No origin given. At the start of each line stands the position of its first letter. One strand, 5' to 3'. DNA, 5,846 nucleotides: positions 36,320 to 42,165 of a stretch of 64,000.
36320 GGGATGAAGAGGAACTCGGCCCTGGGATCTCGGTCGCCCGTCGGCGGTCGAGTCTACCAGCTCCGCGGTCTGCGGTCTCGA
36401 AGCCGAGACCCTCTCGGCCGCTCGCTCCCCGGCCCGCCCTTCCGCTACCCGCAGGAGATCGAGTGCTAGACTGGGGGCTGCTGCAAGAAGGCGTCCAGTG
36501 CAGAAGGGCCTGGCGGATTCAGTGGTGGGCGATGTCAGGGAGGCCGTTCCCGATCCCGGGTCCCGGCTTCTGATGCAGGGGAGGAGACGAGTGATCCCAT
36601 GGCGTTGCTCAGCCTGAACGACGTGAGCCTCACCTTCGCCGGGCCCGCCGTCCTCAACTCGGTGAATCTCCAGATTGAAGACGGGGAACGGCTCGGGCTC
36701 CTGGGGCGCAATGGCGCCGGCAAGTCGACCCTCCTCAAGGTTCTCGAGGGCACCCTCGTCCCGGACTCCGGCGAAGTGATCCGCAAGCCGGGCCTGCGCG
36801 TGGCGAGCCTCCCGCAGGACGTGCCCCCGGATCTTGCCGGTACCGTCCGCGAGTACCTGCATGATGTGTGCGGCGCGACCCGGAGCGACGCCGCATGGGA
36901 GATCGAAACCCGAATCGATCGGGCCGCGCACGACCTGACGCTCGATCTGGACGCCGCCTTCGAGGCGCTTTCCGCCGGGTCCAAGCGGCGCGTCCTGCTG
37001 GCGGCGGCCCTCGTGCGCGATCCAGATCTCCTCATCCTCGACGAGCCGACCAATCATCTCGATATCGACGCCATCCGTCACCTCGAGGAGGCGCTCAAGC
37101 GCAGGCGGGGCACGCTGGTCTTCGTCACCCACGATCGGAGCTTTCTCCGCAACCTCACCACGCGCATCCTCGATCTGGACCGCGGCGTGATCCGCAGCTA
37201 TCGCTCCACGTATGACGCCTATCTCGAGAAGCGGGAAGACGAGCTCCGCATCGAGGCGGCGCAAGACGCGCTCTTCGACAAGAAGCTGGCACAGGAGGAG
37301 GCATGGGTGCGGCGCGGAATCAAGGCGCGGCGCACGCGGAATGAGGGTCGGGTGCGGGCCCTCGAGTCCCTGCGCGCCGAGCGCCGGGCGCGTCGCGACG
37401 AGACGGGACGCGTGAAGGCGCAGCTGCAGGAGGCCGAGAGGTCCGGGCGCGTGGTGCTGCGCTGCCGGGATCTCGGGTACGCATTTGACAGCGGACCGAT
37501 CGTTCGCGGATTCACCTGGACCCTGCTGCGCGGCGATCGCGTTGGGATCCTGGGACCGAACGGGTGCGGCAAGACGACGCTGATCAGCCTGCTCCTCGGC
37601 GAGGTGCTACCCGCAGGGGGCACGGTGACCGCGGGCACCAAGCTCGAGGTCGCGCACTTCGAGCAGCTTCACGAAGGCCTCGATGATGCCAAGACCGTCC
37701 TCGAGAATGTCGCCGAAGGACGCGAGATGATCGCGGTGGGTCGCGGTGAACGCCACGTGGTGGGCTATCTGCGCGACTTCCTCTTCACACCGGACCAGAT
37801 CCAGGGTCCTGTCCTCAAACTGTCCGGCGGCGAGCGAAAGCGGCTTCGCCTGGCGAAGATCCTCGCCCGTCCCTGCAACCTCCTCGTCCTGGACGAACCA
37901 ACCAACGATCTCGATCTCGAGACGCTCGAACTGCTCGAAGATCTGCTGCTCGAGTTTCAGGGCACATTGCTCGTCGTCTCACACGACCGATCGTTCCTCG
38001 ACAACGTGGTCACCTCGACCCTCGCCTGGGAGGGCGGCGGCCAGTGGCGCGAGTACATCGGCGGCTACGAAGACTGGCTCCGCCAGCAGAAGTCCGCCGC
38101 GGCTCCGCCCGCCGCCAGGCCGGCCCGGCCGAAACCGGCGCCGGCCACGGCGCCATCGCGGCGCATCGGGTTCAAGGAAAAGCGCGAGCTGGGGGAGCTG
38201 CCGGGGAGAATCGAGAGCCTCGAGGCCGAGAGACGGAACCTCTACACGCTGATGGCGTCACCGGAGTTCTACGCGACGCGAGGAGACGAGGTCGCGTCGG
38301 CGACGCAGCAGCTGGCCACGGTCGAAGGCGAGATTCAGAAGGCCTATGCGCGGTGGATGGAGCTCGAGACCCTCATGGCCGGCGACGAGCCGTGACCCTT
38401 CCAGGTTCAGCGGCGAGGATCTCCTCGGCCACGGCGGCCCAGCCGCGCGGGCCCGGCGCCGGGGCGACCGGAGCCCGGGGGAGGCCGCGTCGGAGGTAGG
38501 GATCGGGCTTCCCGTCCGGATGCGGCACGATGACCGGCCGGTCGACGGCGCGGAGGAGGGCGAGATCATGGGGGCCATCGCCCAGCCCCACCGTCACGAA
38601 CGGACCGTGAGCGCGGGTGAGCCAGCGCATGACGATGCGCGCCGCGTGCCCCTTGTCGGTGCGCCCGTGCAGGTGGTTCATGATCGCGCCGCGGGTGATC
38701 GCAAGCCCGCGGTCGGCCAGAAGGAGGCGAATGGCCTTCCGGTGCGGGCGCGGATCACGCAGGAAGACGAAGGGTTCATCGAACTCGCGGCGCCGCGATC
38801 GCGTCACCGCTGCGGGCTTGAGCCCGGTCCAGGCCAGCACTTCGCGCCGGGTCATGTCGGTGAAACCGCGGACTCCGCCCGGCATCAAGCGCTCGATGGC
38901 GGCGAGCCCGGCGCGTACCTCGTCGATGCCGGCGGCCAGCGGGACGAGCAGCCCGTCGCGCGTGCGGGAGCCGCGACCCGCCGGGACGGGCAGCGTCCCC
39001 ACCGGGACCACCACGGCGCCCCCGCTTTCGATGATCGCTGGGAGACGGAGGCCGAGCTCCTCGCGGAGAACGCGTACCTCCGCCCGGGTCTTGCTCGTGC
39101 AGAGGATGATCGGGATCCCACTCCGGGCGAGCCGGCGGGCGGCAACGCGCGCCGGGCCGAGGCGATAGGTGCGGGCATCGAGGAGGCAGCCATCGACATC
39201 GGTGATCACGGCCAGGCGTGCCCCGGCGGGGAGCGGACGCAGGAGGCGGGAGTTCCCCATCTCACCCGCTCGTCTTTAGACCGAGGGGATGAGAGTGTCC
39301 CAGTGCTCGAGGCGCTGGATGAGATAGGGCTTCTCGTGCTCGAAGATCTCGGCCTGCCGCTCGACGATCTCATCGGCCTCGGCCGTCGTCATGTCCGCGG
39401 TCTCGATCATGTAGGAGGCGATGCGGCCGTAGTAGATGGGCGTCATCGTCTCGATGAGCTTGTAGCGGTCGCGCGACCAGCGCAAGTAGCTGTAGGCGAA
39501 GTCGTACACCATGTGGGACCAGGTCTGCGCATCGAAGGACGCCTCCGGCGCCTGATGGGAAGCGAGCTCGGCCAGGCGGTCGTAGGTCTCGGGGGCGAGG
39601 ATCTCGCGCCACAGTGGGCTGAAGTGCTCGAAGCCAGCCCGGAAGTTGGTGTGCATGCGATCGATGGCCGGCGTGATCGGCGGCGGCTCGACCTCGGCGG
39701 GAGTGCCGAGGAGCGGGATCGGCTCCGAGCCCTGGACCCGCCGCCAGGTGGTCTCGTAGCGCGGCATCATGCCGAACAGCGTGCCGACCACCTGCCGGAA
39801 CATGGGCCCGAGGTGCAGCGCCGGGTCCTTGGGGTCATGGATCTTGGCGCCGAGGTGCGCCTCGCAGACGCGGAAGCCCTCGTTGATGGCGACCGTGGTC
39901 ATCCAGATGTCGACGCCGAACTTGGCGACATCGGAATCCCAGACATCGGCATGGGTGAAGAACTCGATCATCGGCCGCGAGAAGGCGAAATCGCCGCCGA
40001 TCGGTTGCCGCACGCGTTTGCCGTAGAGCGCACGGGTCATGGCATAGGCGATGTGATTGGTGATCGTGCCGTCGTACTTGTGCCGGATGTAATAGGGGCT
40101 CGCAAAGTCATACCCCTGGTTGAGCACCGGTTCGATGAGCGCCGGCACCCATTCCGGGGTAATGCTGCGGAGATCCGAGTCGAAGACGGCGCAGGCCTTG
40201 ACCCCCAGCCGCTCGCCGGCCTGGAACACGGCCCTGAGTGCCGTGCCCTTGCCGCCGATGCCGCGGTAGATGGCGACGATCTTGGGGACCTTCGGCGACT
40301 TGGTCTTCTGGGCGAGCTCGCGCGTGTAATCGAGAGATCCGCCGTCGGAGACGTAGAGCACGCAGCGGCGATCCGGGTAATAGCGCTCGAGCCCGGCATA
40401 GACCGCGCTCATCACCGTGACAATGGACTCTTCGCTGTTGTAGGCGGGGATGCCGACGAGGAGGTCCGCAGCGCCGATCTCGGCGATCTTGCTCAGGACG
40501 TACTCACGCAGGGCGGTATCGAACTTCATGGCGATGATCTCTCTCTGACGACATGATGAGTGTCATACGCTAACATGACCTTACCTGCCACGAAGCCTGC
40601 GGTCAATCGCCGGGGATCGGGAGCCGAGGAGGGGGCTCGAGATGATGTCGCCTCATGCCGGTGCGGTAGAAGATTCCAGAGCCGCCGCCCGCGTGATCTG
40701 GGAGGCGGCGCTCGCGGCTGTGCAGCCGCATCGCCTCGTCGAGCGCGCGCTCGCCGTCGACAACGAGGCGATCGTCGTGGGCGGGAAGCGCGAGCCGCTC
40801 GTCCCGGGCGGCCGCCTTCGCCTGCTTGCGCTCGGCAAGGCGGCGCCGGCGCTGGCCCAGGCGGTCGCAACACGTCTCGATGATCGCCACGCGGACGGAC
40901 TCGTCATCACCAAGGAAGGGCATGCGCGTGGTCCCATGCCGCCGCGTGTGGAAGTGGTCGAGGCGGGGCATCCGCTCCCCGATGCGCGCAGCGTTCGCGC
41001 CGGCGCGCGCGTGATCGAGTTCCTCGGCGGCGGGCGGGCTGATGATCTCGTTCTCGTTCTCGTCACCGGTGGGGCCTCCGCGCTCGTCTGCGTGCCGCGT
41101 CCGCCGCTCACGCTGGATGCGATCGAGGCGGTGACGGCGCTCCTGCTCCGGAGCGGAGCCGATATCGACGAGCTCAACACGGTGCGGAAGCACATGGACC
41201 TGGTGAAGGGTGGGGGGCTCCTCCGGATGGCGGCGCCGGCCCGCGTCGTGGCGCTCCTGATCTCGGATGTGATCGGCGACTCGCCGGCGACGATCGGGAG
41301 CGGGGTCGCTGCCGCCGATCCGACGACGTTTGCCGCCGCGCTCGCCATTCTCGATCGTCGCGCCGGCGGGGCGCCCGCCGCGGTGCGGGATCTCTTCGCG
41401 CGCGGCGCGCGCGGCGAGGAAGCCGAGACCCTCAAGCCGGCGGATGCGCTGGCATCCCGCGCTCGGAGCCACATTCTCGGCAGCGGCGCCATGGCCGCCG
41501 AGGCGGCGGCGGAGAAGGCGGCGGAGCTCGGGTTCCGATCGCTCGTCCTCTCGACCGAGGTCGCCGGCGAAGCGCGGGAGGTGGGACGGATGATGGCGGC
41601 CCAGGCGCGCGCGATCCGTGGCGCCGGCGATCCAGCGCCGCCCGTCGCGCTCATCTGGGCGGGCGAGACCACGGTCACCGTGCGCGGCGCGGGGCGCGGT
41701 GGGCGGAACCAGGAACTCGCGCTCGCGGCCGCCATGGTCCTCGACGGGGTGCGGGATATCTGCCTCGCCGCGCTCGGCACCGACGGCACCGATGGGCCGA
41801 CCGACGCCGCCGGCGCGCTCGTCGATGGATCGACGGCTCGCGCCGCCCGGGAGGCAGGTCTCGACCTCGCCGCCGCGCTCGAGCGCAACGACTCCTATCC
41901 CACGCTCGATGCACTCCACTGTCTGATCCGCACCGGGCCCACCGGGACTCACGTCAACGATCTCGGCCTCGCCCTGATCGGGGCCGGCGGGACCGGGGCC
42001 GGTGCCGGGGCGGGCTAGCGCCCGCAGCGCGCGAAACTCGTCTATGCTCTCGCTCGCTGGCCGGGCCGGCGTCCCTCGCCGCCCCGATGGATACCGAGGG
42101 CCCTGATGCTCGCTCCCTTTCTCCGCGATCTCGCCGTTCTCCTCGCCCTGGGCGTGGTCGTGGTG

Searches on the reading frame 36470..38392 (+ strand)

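Call 89: search_protein_families(library=pfam, proteins=[window:36470-38392:+], max_evalue=0.0001)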
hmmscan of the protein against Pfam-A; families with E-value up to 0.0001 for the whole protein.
window:36470-38392:+ (641 aa): 7 families
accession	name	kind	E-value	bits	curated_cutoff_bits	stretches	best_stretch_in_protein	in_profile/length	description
PF00005.33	ABC_tran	-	4.1e-49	167.1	25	2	62-195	1-137/137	ABC transporter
PF13304.12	AAA_21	-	8.3e-22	79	27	1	164-222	235-299/304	AAA domain, putative AbiEii toxin, Type IV TA system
PF16326.10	ABC_tran_CTD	-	3.2e-18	66.2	32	1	567-633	3-68/69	ABC transporter C-terminal domain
PF12848.13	ABC_tran_Xtn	-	2.2e-11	44.1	25.9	1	234-307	1-76/85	ABC transporter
PF02463.25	SMC_N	-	6.6e-09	36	40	0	450-513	136-205/220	RecF/RecN/SMC N terminal domain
PF13555.12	AAA_29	-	3.2e-06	27.2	27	0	74-99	24-49/61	P-loop containing region of AAA domain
PF13401.12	AAA_22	-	1.2e-05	26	27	0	77-218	10-120/130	AAA domain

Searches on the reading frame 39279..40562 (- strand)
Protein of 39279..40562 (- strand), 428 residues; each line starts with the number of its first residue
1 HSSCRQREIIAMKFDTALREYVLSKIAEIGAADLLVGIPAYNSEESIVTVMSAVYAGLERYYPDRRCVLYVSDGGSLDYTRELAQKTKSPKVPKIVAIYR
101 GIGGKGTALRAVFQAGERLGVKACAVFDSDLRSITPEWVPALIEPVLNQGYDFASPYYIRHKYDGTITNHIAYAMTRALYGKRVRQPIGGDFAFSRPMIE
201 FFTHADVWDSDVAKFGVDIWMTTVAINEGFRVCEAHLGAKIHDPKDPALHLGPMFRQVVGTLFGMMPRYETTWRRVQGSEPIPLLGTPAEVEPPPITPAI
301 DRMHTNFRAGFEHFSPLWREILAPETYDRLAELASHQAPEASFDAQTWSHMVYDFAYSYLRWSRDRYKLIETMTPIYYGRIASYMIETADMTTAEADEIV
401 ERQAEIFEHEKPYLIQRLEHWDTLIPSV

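Call 89: search_protein_families(library=pfam, proteins=[window:39279-40562:-], max_evalue=0.0001)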
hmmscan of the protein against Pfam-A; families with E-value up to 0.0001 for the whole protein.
window:39279-40562:- (428 aa): 2 families
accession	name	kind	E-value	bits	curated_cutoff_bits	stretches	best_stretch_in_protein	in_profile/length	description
PF00535.33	Glycos_transf_2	-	3.8e-09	37.1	23.3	1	36-171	2-128/168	Glycosyl transferase family 2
PF21969.2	MGS_GT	-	1e-06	28.8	27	1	104-238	75-212/239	Mannosylglycerate synthase, GT domain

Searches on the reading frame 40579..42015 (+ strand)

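Call 89: search_protein_families(library=pfam, proteins=[window:40579-42015:+], max_evalue=0.0001)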
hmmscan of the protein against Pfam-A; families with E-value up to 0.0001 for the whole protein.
window:40579-42015:+ (479 aa): 2 families
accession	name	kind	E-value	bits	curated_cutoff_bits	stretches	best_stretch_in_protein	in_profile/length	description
PF13660.11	DUF4147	-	5.9e-71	239.1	23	1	37-273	2-233/234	Domain of unknown function (DUF4147)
PF05161.18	MOFRL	-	1.8e-38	131.4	28.3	1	356-461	1-106/106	MOFRL family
